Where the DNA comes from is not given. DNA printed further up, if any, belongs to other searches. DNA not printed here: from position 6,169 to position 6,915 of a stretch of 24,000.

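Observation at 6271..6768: MarR-type regulator with ArsR-like cysteine decoration, apparently co-transcribed with hgcAB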

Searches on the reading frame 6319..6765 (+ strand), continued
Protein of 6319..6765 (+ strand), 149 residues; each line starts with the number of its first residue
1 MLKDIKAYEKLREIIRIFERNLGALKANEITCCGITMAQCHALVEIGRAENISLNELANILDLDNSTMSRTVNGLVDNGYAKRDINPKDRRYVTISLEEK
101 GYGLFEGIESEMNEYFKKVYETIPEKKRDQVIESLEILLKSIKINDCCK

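Call 39: find_encoding_contigs(protein=P0005, flank=6000, max_places=2)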
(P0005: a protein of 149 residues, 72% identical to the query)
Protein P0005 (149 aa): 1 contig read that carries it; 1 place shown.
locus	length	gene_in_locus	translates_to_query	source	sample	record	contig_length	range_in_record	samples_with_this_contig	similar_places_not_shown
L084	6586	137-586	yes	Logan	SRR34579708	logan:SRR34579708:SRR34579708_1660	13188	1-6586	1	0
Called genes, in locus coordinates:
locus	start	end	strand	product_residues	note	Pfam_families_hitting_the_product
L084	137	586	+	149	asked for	PF12802:MarR_2, PF01047:MarR, PF13463:HTH_27 (faint)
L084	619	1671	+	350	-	PF03599:CdhD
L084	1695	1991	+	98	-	PF13484:Fer4_16 (faint), PF14697:Fer4_21 (weak), PF25160:LdpA_Fe-S-bd (faint), PF00037:Fer4 (weak), PF13237:Fer4_10, PF12838:Fer4_7 (weak), PF13187:Fer4_9, PF00037:Fer4 (weak), +3 more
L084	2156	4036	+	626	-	PF02518:HATPase_c (faint), PF13589:HATPase_c_3, PF00183:HSP90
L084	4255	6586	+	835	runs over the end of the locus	PF16927:HisKA_7TM (weak), PF00989:PAS (weak), PF13426:PAS_9, PF00990:GGDEF, PF00563:EAL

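Call 40: find_encoding_contigs(protein=P0008, flank=6000, max_places=2)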
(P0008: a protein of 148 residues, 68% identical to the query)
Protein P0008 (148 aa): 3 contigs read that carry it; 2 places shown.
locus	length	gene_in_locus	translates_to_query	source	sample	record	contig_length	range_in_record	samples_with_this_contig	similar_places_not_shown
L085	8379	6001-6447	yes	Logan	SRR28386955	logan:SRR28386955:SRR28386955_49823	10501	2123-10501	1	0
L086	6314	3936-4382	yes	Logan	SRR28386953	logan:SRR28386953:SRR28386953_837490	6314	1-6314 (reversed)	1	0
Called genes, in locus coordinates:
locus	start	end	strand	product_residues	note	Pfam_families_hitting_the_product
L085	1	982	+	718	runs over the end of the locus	PF02730:AFOR_N, PF01314:AFOR_C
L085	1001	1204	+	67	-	PF02597:ThiS (weak)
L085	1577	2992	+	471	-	PF00474:SSF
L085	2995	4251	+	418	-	PF01979:Amidohydro_1, PF07969:Amidohydro_3 (weak)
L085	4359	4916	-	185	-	PF00557:Peptidase_M24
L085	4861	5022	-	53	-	-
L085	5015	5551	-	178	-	PF00083:Sugar_tr, PF07690:MFS_1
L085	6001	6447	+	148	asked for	PF22381:Staph_reg_Sar_Rot (weak), PF12802:MarR_2, PF01047:MarR, PF13463:HTH_27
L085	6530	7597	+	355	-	PF03599:CdhD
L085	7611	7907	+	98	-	PF25160:LdpA_Fe-S-bd (weak), PF00037:Fer4, PF12797:Fer4_2 (weak), PF13237:Fer4_10, PF14697:Fer4_21, PF12838:Fer4_7, PF13187:Fer4_9, PF00037:Fer4, +7 more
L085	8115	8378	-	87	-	?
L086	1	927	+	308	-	?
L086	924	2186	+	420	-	PF01979:Amidohydro_1, PF07969:Amidohydro_3 (weak)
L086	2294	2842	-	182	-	PF00557:Peptidase_M24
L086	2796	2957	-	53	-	-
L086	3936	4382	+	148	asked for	PF22381:Staph_reg_Sar_Rot (weak), PF12802:MarR_2, PF01047:MarR, PF13463:HTH_27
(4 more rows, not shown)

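Call 42: search_protein_representatives(alignment_id=A1)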
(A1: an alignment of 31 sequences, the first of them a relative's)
Query: 31 sequences, 148 profile positions. Proteins with E-value up to 0.001 (for the whole library): 21268; up to 1e-10: 1509; up to 1e-30: 127. The best 150 are listed.
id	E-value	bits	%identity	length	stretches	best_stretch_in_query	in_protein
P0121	3.5e-64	231.4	-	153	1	1-146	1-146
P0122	4.4e-60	218.0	-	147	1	1-147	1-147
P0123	5.0e-58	211.4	-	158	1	8-147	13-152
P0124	2.5e-56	205.9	-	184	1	4-146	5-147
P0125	1.8e-55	203.1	-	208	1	4-145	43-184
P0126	2.8e-52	192.7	-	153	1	5-143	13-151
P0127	5.8e-51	188.5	-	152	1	6-145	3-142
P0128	1.5e-50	187.1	-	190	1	6-146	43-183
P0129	2.1e-49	183.4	-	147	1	1-146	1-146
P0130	2.2e-49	183.3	-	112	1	36-147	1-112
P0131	9.2e-49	181.3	-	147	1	1-147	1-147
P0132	2.6e-48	179.9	-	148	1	1-148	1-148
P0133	2.1e-47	176.9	-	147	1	1-142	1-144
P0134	4.8e-47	175.8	-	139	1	5-142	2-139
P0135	2.3e-46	173.6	-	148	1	1-148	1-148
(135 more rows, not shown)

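Call 44: search_dna_similar(query=window:6319-6765:+, collection=plasmids, mode=protein, max_evalue=0.001, max_rows=40)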
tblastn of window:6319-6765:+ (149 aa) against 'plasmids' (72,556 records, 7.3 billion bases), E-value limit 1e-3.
Records with a match: 247; places in all: 295; records where one place covers at least 80% of the query: 121.
Best place of each record, by identity: <60% 247.
By first word of the organism name: Bacillus 33; Acinetobacter 25; Sulfitobacter 19; Paenibacillus 9; Rahnella 9; Priestia 7; Ralstonia 7; Paraburkholderia 7; Paracoccus 7; Neorhizobium 6; and 54 more.
By predicted mobility (MOB-suite, as given by PLSDB): non-mobilizable 184; mobilizable 43; conjugative 20.
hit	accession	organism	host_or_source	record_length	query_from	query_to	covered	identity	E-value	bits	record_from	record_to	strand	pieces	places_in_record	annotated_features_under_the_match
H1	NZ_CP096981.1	Clostridium felsineum DSM 794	whole organism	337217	10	147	93%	50.0%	8e-40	148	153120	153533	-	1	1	MarR family transcriptional regulator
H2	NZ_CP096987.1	Clostridium felsineum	whole organism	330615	10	147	93%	50.0%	1e-39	148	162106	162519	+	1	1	MarR family transcriptional regulator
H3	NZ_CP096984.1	Clostridium felsineum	whole organism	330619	10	147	93%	50.0%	1e-39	148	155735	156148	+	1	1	MarR family transcriptional regulator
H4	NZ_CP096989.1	Clostridium felsineum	whole organism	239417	10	147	93%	49.3%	6e-39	145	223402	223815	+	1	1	MarR family transcriptional regulator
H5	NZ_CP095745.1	Niallia sp. Man26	Penaeus monodon,whole ...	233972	10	146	92%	41.6%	9e-26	108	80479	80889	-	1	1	MarR family transcriptional regulator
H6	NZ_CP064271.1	Priestia megaterium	cell culture,Zoo anteater area soil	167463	6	148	96%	39.9%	3e-30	120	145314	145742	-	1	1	MarR family winged helix-turn-helix transcriptional regulator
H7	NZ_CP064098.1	Priestia aryabhattai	cell culture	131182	9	148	94%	40.7%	1e-30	122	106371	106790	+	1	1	MarR family winged helix-turn-helix transcriptional regulator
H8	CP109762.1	Priestia megaterium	potato,mixed culture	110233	6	148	96%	39.2%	6e-30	120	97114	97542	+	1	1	MarR family winged helix-turn-helix transcriptional regulator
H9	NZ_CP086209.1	Priestia sp. J2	single cell,Peanut field soil,Peanut ...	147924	6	148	96%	39.2%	6e-30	120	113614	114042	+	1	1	MarR family winged helix-turn-helix transcriptional regulator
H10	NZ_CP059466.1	Priestia megaterium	Prokaryotes,soil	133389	6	148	96%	39.2%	9e-30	119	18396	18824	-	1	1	MarR family winged helix-turn-helix transcriptional regulator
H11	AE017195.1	Bacillus cereus ATCC 10987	-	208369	2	143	95%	39.0%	2e-28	115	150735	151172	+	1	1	transcriptional regulator, MarR family protein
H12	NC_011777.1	Bacillus cereus AH820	-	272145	2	143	95%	39.0%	2e-28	115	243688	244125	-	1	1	MarR family winged helix-turn-helix transcriptional regulator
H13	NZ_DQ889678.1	Bacillus cereus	-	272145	2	143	95%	39.0%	2e-28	115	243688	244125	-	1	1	MarR family winged helix-turn-helix transcriptional regulator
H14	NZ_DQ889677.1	Bacillus cereus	-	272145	2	143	95%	39.0%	2e-28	115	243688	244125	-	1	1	MarR family winged helix-turn-helix transcriptional regulator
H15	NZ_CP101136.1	Bacillus paranthracis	single cell,soil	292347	2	143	95%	39.0%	2e-28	115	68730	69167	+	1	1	MarR family winged helix-turn-helix transcriptional regulator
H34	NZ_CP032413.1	Paenibacillus lautus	single colony,Tattoo ink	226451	1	148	99%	31.8%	9e-18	86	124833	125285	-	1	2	MarR family winged helix-turn-helix transcriptional regulator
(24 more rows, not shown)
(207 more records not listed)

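Call 45: predict_structure(alignment_id=A1)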
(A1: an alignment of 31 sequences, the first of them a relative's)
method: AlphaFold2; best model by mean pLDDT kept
length: 149 residues; sequences in the alignment: 31
mean_pLDDT: 85.9   pTM: 0.78
mean pLDDT of the five models: 85.9, 85.3, 83.1, 82.9, 82.5
residues with pLDDT >= 90: 84; 70-90: 46; 50-70: 18; < 50: 1
segments of 3 or more residues with pLDDT < 50: none
pLDDT, mean of each block of 10 residues (from residue 1): 76 89 66 79 94 90 85 94 84 91 94 93 95 92 64
secondary structure, 60 per line:
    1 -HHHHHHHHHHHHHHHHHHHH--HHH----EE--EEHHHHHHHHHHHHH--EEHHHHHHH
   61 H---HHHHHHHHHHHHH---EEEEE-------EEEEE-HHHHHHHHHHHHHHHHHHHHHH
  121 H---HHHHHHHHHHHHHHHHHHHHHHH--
elements in order: H2-21 H37-49 H54-61 H65-77 E81-85 E93-97 H99-121 H125-147

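Call 46: get_annotated_region(hit=H11, flank=5000)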
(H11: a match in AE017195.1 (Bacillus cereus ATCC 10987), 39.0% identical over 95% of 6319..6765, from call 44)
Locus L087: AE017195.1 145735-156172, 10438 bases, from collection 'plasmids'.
description: Bacillus cereus ATCC 10987 plasmid pBc10987, complete sequence
organism: Bacillus cereus ATCC 10987 (NCBI taxid 222523)
taxonomy: Bacteria; Bacillota; Bacilli; Bacillales; Bacillaceae; Bacillus; Bacillus cereus; Bacillus cereus ATCC 10987
host: -; source: -; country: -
typing (MOB-suite, as given by PLSDB): non-mobilizable; replicon rep_cluster_125; mating-pair formation MPF_T
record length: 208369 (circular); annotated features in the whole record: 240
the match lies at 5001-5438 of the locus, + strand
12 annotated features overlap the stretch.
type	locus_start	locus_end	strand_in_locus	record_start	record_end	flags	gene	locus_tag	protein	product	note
CDS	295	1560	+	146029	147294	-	-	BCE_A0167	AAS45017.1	helix-turn-helix/TPR domain protein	-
CDS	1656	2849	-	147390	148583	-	-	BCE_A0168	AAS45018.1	phosphate transporter family protein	-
CDS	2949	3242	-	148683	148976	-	-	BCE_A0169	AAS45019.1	transcription regulator ArsR family protein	-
CDS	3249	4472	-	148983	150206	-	-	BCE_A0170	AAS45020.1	phosphoribosylglycinamide synthetase, ATP-grasp (A) domain protein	-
CDS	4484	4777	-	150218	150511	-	-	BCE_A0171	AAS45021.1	hypothetical protein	-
CDS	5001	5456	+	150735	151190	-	-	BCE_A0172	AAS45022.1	transcriptional regulator, MarR family protein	-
CDS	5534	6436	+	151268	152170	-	-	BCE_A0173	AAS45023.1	membrane protein, putative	-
CDS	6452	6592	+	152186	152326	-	-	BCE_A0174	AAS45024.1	hypothetical protein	-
CDS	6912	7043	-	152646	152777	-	-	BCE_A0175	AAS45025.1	hypothetical protein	-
CDS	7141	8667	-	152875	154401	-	-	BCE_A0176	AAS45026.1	hypothetical protein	-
CDS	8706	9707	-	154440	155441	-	-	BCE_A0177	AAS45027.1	hypothetical protein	-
CDS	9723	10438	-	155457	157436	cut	-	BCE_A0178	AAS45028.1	hypothetical protein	-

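Call 47: get_annotated_region(hit=H34, flank=5000)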
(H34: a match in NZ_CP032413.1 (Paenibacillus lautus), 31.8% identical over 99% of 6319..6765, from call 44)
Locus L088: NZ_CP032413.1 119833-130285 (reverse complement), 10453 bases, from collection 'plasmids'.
description: Paenibacillus lautus strain E7593-69 plasmid pAZOPL1, complete sequence
organism: Paenibacillus lautus (NCBI taxid 1401)
taxonomy: Bacteria; Bacillota; Bacilli; Bacillales; Paenibacillaceae; Paenibacillus; Paenibacillus lautus
host: -; source: single colony,Tattoo ink; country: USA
typing (MOB-suite, as given by PLSDB): non-mobilizable
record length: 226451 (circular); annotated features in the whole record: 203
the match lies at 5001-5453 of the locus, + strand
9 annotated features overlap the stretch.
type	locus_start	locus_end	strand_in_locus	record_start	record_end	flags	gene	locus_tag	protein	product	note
CDS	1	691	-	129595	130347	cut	pstB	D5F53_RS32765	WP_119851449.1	phosphate ABC transporter ATP-binding protein PstB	GO:0006817 - phosphate ion transport [Evidence IEA]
CDS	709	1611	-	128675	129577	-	pstA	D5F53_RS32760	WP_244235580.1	phosphate ABC transporter permease PstA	GO:0006817 - phosphate ion transport [Evidence IEA]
CDS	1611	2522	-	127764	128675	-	pstC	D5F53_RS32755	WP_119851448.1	phosphate ABC transporter permease subunit PstC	GO:0006817 - phosphate ion transport [Evidence IEA]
CDS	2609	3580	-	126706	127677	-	-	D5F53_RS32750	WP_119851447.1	PstS family phosphate ABC transporter substrate-binding protein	-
CDS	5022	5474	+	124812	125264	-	-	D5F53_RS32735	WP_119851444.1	MarR family winged helix-turn-helix transcriptional regulator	GO:0006355 - regulation of DNA-templated transcription [Evidence IEA]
CDS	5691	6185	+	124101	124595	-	-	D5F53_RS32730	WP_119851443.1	arsinothricin resistance N-acetyltransferase ArsN1 family A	-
CDS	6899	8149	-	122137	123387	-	-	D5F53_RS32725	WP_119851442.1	toprim domain-containing protein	-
CDS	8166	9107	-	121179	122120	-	-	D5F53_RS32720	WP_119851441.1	hypothetical protein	-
CDS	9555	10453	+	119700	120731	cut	-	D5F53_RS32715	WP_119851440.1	ankyrin repeat domain-containing protein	-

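Call 48: get_annotated_region(hit=H6, flank=5000)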
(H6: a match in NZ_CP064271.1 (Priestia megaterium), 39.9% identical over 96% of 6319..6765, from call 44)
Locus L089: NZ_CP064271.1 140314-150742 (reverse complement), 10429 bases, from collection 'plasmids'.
description: Priestia megaterium strain N447-3 plasmid pN447-3.1, complete sequence
organism: Priestia megaterium (NCBI taxid 1404)
taxonomy: Bacteria; Bacillota; Bacilli; Bacillales; Bacillaceae; Priestia; Priestia megaterium
host: -; source: cell culture,Zoo anteater area soil; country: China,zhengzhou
typing (MOB-suite, as given by PLSDB): mobilizable; replicon rep_cluster_385; relaxase MOBP
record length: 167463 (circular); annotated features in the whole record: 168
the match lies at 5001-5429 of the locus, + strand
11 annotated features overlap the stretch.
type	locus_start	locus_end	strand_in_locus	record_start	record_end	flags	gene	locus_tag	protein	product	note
CDS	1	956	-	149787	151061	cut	-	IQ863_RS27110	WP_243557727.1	RCCLKC-tail radical SAM protein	-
CDS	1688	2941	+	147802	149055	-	-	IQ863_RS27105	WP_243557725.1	helix-turn-helix transcriptional regulator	-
CDS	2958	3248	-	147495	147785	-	-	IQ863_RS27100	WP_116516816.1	metalloregulator ArsR/SmtB family transcription factor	GO:0006355 - regulation of DNA-templated transcription [Evidence IEA]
CDS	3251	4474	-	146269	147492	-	-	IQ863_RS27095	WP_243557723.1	ATP-grasp domain-containing protein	-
CDS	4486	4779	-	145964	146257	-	-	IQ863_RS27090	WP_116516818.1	carboxymuconolactone decarboxylase family protein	-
CDS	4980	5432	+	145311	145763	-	-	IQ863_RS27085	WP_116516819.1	MarR family winged helix-turn-helix transcriptional regulator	GO:0006355 - regulation of DNA-templated transcription [Evidence IEA]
CDS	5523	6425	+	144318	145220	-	-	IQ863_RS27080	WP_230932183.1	permease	-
CDS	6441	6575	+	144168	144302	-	-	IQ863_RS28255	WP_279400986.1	hypothetical protein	-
CDS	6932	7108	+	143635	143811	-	-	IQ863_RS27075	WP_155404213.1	hypothetical protein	-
CDS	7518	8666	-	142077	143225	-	-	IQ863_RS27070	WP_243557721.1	site-specific integrase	GO:0015074 - DNA integration [Evidence IEA]; GO:0006310 - DNA recombination [Evidence IEA]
CDS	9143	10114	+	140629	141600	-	-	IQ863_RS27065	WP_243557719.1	helix-turn-helix domain-containing protein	-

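Call 50: search_dna_similar(query=window:6319-6765:+, collection=plasmids, mode=protein, max_evalue=0.001, max_rows=60, rows=spread)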
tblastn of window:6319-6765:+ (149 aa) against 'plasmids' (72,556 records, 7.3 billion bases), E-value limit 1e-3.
Records with a match: 247; places in all: 295; records where one place covers at least 80% of the query: 121.
Best place of each record, by identity: <60% 247.
By first word of the organism name: Bacillus 33; Acinetobacter 25; Sulfitobacter 19; Paenibacillus 9; Rahnella 9; Priestia 7; Ralstonia 7; Paraburkholderia 7; Paracoccus 7; Neorhizobium 6; and 54 more.
By predicted mobility (MOB-suite, as given by PLSDB): non-mobilizable 184; mobilizable 43; conjugative 20.
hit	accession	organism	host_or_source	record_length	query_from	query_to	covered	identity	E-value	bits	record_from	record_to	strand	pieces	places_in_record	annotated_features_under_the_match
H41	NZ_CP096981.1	Clostridium felsineum DSM 794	whole organism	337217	10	147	93%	50.0%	8e-40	148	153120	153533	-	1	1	MarR family transcriptional regulator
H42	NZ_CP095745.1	Niallia sp. Man26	Penaeus monodon,whole ...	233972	10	146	92%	41.6%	9e-26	108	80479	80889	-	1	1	MarR family transcriptional regulator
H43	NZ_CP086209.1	Priestia sp. J2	single cell,Peanut field soil,Peanut ...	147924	6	148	96%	39.2%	6e-30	120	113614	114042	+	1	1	MarR family winged helix-turn-helix transcriptional regulator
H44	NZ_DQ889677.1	Bacillus cereus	-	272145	2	143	95%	39.0%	2e-28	115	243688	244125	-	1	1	MarR family winged helix-turn-helix transcriptional regulator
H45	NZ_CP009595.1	Bacillus cereus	-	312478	2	143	95%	39.0%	2e-28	115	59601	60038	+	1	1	MarR family winged helix-turn-helix transcriptional regulator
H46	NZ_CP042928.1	Bacillus cereus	ocean sediment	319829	2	143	95%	39.0%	2e-28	115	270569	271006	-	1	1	MarR family winged helix-turn-helix transcriptional regulator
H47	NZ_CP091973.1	Bacillus cereus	mixed culture,deep-sea water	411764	2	143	95%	39.0%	2e-28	115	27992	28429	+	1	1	MarR family winged helix-turn-helix transcriptional regulator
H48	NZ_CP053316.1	Niallia circulans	cell culture,purple rhizosphere soil ...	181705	10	146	92%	38.7%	8e-24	102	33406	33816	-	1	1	MarR family transcriptional regulator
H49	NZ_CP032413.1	Paenibacillus lautus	single colony,Tattoo ink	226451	1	148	99%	31.8%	9e-18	86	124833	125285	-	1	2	MarR family winged helix-turn-helix transcriptional regulator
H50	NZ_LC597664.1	Paenibacillus sp.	-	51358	9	148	94%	32.9%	4e-17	84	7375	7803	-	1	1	MarR family transcriptional regulator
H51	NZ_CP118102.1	Paenibacillus urinalis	Homo sapiens,blood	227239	9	148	94%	32.2%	2e-15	79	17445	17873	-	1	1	MarR family winged helix-turn-helix transcriptional regulator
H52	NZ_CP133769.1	Paenibacillus polymyxa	soybean,single cell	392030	9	148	94%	31.5%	4e-13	72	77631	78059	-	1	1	MarR family winged helix-turn-helix transcriptional regulator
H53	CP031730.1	Stenotrophomonas rhizophila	Nusuttodinium aeruginosum,whole organism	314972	9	148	94%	28.8%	5e-11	66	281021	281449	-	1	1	MarR family transcriptional regulator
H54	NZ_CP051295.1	Ralstonia solanacearum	Plantain,cell culture,stem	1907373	10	141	89%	29.5%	5e-4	46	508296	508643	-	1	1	none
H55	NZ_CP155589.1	Ralstonia solanacearum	Musa sp.,cell culture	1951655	10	141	89%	29.5%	5e-4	46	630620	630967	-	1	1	none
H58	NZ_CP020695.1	Sulfitobacter sp. D7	calanoid copepod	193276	16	146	88%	26.7%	1e-8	59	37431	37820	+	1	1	MarR family transcriptional regulator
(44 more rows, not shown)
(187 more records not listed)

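Call 51: get_annotated_region(hit=H53, flank=6000)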
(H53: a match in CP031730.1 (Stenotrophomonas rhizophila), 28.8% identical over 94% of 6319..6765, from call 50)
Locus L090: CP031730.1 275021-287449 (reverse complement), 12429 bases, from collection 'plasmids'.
description: Stenotrophomonas rhizophila strain GA1 plasmid unnamed1, complete sequence
organism: Stenotrophomonas rhizophila (NCBI taxid 216778)
taxonomy: Bacteria; Pseudomonadota; Gammaproteobacteria; Lysobacterales; Lysobacteraceae; Stenotrophomonas; Stenotrophomonas rhizophila
host: -; source: Nusuttodinium aeruginosum,whole organism; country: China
typing (MOB-suite, as given by PLSDB): non-mobilizable
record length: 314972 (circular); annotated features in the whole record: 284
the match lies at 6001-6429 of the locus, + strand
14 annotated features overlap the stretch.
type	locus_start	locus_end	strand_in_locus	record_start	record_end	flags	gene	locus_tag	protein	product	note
CDS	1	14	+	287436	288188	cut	-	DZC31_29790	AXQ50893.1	hypothetical protein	-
CDS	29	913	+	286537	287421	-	-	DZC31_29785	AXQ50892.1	hypothetical protein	-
CDS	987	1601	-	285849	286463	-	-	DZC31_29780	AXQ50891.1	isoprenylcysteine carboxylmethyltransferase family protein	-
CDS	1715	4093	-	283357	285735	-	cadA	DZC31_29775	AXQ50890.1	cadmium-translocating P-type ATPase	-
CDS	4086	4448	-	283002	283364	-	-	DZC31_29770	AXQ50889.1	ArsR family transcriptional regulator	-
CDS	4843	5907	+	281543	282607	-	-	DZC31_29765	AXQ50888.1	NAD(P)/FAD-dependent oxidoreductase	-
CDS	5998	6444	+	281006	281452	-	-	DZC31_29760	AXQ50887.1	MarR family transcriptional regulator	-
CDS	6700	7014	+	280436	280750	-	-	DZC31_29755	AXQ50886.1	ArsR family transcriptional regulator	-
CDS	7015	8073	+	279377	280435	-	arsB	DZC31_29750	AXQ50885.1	arsenical-resistance protein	-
CDS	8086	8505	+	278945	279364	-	arsC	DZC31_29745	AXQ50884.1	arsenate reductase (thioredoxin)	-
CDS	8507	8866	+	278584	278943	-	arsD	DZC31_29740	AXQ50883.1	arsenical resistance operon transcriptional repressor ArsD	-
CDS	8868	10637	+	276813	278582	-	arsA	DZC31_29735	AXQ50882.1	arsenical pump-driving ATPase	-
CDS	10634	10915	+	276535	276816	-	-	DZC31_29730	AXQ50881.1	Fe-S cluster assembly protein HesB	-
CDS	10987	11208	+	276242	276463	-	-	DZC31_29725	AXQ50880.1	hypothetical protein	-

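Call 52: get_annotated_region(hit=H58, flank=5000)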
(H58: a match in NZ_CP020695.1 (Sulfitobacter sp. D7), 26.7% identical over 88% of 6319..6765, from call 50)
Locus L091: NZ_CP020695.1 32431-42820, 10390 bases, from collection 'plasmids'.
description: Sulfitobacter sp. D7 plasmid p1SUD7, complete sequence
organism: Sulfitobacter sp. D7 (NCBI taxid 1968541)
taxonomy: Bacteria; Pseudomonadota; Alphaproteobacteria; Rhodobacterales; Roseobacteraceae; Sulfitobacter; Sulfitobacter sp. D7
host: -; source: calanoid copepod; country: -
typing (MOB-suite, as given by PLSDB): non-mobilizable
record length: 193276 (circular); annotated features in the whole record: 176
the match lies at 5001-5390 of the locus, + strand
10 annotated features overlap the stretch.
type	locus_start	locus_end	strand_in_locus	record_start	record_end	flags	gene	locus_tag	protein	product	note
CDS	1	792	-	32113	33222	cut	-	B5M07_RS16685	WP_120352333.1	dipeptide ABC transporter ATP-binding protein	GO:0015833 - peptide transport [Evidence IEA]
CDS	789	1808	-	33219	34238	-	-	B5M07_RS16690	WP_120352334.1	ABC transporter ATP-binding protein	-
CDS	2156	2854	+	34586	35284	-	-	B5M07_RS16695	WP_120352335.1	GntR family transcriptional regulator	-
CDS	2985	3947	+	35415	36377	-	-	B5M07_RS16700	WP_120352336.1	dihydrodipicolinate synthase family protein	-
CDS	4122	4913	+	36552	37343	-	-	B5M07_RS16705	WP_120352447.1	cyclase family protein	-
CDS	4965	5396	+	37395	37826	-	-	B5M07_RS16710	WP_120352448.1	MarR family transcriptional regulator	-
CDS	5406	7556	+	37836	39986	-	-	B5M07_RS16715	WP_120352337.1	indolepyruvate ferredoxin oxidoreductase subunit alpha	-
CDS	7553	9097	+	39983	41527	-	-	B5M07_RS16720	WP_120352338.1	indolepyruvate oxidoreductase subunit beta family protein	-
CDS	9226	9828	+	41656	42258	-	-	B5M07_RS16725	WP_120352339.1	LysE family transporter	GO:0006865 - amino acid transport [Evidence IEA]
CDS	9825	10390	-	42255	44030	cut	-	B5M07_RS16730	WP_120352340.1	glycoside hydrolase family 15 protein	-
